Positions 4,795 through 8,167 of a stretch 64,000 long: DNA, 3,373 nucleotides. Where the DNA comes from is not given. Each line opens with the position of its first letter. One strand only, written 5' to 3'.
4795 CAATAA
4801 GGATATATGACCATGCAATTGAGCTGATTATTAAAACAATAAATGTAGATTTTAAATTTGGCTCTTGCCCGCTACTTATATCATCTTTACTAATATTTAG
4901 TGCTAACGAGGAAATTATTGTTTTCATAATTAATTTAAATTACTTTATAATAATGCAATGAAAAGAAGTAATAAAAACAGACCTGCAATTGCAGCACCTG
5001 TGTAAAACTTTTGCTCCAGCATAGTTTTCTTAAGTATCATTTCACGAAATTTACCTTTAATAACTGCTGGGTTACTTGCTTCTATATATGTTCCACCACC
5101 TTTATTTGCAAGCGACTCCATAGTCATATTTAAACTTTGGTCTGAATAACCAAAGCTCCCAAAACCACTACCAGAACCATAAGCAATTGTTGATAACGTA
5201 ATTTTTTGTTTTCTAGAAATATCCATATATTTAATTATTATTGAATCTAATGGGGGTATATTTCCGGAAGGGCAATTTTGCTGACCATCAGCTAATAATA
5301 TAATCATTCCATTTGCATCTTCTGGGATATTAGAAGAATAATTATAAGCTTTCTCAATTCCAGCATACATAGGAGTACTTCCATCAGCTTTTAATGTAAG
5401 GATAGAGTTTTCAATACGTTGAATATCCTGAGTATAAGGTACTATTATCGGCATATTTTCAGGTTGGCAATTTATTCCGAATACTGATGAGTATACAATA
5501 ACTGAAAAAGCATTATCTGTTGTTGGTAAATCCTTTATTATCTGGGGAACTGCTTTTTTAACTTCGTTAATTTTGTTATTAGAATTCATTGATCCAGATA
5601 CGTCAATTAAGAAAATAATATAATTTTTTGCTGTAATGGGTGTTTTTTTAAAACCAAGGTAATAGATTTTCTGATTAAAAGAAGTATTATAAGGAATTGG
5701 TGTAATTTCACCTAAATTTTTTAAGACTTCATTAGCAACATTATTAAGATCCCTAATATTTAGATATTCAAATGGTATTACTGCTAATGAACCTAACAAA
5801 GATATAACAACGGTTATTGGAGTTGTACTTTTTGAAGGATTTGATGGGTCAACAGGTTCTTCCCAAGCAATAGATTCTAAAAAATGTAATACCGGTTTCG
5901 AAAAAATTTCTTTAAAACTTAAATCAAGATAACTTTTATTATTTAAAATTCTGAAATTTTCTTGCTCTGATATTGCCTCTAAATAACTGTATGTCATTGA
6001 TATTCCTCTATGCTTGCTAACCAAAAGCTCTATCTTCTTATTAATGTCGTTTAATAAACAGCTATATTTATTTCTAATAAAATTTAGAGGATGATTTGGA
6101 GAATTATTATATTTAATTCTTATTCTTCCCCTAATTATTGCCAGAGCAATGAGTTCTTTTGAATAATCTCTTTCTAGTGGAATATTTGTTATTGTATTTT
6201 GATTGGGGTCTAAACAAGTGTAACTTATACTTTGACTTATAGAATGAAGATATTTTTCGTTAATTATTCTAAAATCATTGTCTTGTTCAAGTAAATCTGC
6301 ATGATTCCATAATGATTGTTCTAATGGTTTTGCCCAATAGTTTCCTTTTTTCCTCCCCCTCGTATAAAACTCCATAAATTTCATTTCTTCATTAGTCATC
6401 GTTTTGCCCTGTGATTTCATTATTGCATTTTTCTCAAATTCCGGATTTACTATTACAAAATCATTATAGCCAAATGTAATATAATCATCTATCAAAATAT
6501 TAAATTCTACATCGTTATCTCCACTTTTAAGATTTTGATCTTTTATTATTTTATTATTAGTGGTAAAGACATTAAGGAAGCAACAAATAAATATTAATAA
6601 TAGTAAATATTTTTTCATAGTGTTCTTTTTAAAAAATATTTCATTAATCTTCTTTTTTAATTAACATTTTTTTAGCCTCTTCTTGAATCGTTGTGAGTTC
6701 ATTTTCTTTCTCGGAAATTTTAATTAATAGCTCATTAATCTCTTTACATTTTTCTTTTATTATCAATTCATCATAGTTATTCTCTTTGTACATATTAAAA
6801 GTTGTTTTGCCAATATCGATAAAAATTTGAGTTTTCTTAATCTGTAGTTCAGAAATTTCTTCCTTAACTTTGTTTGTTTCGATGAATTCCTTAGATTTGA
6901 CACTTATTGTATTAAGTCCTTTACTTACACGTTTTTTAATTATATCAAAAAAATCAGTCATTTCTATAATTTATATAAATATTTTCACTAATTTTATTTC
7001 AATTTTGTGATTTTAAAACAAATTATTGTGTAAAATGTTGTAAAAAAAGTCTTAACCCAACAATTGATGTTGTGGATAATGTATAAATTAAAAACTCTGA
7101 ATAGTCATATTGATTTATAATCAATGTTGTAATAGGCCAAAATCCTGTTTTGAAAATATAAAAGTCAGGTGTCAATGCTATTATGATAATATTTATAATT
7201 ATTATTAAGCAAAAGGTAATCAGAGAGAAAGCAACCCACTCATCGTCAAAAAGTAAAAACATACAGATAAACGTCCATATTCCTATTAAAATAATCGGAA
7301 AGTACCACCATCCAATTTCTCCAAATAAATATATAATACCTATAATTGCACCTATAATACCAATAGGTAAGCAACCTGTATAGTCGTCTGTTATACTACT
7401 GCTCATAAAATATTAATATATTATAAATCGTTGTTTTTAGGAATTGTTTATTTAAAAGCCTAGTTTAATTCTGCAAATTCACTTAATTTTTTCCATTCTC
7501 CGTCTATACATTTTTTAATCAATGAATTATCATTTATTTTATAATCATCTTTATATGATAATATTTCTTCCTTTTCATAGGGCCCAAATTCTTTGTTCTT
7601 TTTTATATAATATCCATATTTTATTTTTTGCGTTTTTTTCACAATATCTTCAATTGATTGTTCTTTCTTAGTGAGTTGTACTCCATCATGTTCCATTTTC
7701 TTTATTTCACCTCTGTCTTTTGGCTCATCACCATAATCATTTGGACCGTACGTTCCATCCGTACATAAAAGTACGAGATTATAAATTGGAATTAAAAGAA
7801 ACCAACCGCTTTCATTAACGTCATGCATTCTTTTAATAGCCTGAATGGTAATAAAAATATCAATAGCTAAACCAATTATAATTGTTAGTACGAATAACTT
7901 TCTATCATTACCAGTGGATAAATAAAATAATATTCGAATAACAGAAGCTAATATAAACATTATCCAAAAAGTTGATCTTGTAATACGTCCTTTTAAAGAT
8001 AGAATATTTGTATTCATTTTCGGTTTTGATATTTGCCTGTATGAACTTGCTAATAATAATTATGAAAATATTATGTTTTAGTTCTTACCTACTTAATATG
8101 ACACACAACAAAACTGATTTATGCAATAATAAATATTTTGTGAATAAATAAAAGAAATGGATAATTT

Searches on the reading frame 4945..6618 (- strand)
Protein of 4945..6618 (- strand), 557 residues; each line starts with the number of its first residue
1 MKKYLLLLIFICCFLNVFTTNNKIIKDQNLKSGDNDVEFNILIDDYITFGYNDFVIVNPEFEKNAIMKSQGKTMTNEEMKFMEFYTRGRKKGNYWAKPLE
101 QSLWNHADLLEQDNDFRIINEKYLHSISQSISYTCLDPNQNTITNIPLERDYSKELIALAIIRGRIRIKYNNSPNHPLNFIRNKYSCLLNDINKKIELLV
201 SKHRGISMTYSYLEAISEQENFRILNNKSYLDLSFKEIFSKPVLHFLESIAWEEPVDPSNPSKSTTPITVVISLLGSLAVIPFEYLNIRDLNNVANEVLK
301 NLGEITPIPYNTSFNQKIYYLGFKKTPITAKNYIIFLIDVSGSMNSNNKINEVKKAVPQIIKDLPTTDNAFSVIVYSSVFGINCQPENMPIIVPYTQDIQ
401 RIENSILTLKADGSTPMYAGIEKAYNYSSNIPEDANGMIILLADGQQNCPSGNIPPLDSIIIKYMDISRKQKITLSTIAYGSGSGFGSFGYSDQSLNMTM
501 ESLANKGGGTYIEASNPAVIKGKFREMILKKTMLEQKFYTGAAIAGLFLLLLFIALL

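Call 92: search_protein_families(library=pfam, proteins=[window:4945-6618:-], max_evalue=0.001)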
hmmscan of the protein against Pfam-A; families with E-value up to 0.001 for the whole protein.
window:4945-6618:- (557 aa): 3 families
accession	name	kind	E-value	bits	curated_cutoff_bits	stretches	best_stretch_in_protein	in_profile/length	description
PF13519.12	VWA_2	-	3.5e-12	47.3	27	1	334-446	1-107/107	von Willebrand factor type A domain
PF00092.34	VWA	-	1.9e-10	41.7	23.8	1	334-516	2-164/174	von Willebrand factor type A domain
PF13768.12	VWA_3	-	2.9e-08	34.3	27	1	334-511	3-153/155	von Willebrand factor type A domain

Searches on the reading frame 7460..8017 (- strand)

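Call 92: search_protein_families(library=pfam, proteins=[window:7460-8017:-], max_evalue=0.001)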
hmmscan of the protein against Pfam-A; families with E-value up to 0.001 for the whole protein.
window:7460-8017:- (185 aa): 2 families
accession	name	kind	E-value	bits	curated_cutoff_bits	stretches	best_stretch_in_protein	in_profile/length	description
PF05656.20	DUF805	-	7.2e-16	59.1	25.7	1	6-96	2-110/111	Protein of unknown function (DUF805)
PF14237.11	GYF_2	-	2.4e-05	24.4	25.8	1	136-184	2-50/50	GYF domain 2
